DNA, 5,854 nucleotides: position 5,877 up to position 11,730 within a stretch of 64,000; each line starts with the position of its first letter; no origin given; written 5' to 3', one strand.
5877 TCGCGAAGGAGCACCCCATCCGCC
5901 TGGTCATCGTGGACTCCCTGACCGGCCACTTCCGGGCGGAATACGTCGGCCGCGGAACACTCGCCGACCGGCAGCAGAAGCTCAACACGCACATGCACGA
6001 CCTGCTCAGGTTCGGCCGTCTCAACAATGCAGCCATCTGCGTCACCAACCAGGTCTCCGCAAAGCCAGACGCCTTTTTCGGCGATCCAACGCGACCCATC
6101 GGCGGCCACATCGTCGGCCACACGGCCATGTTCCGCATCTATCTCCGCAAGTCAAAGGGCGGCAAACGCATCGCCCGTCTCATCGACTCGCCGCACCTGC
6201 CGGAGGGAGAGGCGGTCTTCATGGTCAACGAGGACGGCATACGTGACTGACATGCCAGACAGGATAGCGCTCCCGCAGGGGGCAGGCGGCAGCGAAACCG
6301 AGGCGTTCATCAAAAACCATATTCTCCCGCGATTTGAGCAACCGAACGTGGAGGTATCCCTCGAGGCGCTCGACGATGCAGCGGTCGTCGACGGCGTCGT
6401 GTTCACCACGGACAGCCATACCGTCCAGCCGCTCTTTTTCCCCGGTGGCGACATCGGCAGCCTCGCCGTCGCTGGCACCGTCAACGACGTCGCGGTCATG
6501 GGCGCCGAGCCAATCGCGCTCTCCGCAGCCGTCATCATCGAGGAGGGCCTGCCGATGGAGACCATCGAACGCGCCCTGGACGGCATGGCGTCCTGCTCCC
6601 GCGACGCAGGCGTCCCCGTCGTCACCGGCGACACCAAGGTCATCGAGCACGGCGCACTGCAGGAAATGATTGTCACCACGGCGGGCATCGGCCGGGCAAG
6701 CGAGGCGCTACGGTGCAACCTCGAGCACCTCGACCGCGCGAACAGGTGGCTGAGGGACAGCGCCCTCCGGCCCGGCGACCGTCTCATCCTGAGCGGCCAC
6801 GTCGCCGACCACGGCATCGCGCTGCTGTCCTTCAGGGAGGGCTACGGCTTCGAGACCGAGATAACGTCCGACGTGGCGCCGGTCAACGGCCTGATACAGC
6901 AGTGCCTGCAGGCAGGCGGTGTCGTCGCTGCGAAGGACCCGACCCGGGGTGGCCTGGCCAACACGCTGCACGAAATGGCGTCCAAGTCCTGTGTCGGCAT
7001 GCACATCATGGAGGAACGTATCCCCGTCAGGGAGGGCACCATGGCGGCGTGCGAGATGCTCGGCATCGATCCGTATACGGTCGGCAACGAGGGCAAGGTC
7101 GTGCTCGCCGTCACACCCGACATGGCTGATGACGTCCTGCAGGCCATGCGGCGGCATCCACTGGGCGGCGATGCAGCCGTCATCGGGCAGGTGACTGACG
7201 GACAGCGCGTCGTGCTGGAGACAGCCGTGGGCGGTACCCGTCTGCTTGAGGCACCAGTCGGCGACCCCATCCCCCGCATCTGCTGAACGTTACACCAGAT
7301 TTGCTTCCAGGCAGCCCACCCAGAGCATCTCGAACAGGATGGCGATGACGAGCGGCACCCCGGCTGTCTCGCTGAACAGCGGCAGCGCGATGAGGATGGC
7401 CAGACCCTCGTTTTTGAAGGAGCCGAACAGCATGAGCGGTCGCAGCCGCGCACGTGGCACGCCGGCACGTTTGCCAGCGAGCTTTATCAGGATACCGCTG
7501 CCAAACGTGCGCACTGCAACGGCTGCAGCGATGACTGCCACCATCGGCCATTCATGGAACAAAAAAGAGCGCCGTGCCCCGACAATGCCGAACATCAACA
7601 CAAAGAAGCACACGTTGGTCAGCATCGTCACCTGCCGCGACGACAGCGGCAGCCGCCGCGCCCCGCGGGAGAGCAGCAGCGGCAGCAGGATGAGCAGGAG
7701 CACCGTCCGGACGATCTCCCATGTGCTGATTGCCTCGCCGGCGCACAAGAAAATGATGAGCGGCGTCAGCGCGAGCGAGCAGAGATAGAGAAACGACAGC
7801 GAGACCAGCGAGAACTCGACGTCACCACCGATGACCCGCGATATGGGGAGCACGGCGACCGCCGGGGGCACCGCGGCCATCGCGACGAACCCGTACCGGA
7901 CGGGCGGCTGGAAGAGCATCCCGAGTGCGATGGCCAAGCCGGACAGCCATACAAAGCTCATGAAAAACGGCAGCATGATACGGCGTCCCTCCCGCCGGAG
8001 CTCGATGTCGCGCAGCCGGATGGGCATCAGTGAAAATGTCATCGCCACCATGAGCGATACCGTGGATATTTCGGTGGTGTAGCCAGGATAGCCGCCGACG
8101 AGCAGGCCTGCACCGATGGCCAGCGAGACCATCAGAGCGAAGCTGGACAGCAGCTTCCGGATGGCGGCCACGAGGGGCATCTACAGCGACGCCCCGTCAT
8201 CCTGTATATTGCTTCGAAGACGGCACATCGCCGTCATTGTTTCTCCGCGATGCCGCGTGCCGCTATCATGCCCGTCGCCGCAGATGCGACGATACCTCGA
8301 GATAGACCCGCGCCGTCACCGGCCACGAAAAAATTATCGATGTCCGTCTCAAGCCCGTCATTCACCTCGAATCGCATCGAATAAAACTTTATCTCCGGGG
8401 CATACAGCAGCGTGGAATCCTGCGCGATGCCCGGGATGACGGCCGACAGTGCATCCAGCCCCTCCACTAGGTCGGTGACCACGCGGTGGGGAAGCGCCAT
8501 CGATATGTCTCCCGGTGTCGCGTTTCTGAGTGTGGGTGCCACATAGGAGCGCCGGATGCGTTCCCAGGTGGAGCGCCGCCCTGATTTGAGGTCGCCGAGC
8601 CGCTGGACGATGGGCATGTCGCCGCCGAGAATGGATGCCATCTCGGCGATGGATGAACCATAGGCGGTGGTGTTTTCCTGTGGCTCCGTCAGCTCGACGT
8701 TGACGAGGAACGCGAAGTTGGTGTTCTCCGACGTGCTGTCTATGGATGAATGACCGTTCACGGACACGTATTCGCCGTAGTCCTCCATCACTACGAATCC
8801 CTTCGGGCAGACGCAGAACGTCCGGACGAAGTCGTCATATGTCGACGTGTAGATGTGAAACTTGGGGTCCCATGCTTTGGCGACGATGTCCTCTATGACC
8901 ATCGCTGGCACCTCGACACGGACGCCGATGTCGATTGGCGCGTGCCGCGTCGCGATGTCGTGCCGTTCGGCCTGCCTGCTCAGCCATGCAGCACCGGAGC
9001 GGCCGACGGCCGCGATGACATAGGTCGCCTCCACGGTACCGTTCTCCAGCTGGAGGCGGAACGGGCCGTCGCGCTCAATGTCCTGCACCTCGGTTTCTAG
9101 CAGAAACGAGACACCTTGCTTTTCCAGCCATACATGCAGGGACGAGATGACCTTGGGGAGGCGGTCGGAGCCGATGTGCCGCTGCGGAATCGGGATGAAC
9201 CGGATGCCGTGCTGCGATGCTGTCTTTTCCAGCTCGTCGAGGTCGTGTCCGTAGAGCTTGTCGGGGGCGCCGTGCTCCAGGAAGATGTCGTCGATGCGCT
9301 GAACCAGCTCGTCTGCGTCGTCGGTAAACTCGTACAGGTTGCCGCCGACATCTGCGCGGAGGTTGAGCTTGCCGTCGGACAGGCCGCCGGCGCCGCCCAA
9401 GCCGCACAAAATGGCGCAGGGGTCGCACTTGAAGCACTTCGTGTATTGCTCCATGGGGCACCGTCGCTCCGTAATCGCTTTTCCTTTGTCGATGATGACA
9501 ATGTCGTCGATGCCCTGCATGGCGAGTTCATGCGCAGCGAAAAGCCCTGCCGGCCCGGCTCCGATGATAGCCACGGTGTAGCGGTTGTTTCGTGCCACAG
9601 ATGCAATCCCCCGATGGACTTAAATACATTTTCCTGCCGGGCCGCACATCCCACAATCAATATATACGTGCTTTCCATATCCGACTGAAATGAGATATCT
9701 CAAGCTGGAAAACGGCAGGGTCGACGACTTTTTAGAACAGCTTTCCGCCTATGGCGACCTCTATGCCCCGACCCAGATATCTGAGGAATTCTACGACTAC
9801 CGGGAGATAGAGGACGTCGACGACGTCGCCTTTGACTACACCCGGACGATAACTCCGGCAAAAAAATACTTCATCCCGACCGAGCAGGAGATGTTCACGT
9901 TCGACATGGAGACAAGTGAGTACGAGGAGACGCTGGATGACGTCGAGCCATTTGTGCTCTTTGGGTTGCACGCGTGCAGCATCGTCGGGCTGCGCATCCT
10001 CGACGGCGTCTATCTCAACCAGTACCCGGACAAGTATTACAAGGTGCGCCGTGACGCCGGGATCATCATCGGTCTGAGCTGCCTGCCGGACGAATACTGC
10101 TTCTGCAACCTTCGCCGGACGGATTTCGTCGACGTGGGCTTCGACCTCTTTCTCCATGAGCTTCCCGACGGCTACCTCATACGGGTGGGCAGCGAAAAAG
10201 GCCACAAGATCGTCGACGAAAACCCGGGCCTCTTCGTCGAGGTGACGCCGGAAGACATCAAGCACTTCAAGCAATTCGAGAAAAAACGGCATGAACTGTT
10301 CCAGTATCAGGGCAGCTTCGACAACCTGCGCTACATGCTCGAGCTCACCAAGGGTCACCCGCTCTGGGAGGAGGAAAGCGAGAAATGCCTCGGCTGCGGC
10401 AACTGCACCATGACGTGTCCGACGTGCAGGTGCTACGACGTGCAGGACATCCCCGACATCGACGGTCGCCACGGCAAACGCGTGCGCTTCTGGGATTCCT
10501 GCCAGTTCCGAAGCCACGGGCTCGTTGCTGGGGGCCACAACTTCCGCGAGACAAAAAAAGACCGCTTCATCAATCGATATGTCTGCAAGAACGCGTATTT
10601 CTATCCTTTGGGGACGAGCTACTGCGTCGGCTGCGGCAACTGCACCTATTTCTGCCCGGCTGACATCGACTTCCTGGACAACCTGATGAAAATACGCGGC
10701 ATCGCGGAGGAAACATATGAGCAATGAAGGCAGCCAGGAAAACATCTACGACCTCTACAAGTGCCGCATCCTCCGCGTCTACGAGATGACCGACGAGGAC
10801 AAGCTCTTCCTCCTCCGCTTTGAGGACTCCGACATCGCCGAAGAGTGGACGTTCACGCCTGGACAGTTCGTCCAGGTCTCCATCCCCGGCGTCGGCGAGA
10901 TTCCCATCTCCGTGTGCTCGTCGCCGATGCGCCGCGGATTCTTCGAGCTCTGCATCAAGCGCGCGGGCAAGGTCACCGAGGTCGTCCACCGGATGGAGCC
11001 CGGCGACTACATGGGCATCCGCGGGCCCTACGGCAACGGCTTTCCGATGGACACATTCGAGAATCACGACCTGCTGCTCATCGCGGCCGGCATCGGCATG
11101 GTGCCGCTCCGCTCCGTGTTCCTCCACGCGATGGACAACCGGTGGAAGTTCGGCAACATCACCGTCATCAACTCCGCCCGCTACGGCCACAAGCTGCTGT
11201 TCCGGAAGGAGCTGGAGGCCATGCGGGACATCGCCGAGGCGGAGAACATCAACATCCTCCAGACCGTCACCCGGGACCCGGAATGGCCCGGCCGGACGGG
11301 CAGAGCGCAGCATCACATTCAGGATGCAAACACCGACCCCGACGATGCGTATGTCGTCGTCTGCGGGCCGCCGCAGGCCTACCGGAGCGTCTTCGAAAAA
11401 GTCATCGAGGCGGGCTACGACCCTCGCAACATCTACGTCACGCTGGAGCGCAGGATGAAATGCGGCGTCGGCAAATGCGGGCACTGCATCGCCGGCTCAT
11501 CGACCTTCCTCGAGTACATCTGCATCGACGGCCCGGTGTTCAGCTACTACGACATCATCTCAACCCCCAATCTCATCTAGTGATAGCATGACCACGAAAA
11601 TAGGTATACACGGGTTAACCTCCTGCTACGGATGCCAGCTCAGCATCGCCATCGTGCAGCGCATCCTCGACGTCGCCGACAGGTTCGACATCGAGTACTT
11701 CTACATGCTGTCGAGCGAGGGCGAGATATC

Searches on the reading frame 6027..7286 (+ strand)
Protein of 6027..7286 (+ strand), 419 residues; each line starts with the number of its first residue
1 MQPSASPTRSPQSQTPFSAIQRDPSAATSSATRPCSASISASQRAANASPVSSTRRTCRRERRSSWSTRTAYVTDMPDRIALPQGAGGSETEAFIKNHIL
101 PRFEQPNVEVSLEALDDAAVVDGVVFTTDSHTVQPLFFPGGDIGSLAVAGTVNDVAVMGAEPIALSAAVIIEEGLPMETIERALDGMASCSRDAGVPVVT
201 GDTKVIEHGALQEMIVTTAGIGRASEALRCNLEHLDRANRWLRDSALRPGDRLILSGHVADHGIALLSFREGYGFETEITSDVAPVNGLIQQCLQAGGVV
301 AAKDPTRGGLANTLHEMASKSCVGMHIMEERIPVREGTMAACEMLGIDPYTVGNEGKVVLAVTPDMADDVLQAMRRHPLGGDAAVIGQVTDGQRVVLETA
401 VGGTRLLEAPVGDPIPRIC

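Call 29: search_protein_families(library=pfam, proteins=[window:6027-7286:+], max_evalue=0.00001)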
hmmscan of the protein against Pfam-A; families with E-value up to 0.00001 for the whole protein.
window:6027-7286:+ (419 aa): 2 families
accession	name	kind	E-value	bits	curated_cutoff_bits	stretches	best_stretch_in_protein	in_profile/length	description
PF02769.27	AIRS_C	-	3.8e-28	99.1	23.1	1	248-397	1-153/156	AIR synthase related protein, C-terminal domain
PF00586.29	AIRS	-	1.5e-24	87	24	1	116-223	2-111/112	AIR synthase related protein, N-terminal domain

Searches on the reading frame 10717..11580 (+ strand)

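Call 29: search_protein_families(library=pfam, proteins=[window:10717-11580:+], max_evalue=0.00001)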
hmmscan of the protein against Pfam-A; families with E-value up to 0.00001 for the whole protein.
window:10717-11580:+ (287 aa): 3 families
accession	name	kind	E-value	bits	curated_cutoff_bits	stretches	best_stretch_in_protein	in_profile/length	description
PF00175.26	NAD_binding_1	-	2.4e-13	51.1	22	1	121-220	1-102/109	Oxidoreductase NAD-binding domain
PF10418.14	DHODB_Fe-S_bind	-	4.1e-11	42.9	23.9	1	244-279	1-39/41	Iron-sulfur cluster binding domain of dihydroorotate dehydrogenase B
PF00970.30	FAD_binding_6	-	2.2e-07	31.6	21.1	1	32-107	16-96/99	Oxidoreductase FAD-binding domain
